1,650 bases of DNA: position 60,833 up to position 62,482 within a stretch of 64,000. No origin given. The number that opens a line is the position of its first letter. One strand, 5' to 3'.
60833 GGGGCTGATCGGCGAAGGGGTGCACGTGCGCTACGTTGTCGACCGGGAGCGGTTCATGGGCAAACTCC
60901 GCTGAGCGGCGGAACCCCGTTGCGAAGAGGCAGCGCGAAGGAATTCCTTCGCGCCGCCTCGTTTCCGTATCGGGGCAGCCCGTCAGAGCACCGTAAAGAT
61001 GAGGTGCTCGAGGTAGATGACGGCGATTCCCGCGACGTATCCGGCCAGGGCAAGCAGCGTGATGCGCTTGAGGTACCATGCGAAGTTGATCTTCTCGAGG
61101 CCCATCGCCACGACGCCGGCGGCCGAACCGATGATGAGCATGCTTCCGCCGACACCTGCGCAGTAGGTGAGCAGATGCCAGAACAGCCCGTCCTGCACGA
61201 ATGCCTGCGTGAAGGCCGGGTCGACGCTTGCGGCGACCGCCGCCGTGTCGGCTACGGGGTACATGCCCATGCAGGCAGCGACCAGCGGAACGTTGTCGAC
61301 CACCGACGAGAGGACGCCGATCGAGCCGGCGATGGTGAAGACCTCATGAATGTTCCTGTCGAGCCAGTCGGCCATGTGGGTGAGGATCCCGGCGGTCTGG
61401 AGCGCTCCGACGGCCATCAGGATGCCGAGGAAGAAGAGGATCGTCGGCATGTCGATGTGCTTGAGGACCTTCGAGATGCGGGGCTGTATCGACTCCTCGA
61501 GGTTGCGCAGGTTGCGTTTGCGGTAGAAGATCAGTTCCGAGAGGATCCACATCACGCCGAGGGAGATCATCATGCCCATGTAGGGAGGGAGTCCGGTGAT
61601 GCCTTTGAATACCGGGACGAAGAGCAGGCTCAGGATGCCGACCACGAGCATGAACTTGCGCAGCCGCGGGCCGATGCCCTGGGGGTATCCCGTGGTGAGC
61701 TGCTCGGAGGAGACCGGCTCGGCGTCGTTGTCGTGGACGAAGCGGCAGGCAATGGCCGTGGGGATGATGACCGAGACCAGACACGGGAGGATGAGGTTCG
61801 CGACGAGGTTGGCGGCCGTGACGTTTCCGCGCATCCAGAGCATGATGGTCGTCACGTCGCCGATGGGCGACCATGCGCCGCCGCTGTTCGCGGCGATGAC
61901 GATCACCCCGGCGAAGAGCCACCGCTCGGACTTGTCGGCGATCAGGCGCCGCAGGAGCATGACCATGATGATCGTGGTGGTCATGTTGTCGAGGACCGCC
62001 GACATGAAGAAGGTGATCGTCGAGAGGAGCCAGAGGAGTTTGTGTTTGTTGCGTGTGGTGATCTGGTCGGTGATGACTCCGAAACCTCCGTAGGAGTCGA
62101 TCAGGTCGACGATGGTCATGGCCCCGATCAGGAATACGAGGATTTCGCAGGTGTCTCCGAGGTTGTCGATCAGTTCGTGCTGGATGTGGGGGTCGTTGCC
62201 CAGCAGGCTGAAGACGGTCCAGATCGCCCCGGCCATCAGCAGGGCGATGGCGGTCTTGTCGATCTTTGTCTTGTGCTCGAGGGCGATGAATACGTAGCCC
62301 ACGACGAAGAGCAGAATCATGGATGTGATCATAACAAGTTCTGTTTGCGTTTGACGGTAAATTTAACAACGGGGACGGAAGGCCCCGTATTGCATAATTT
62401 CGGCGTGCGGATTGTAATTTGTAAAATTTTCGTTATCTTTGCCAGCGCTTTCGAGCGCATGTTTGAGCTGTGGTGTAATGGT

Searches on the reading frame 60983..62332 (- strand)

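Call 63: search_protein_families(library=pfam, proteins=[window:60983-62332:-], max_evalue=0.0001)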
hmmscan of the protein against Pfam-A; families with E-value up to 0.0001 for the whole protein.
window:60983-62332:- (449 aa): 1 family
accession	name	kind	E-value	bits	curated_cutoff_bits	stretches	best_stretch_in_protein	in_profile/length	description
PF03600.22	CitMHS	-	2e-36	126.2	31.9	1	13-363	1-323/336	Citrate transporter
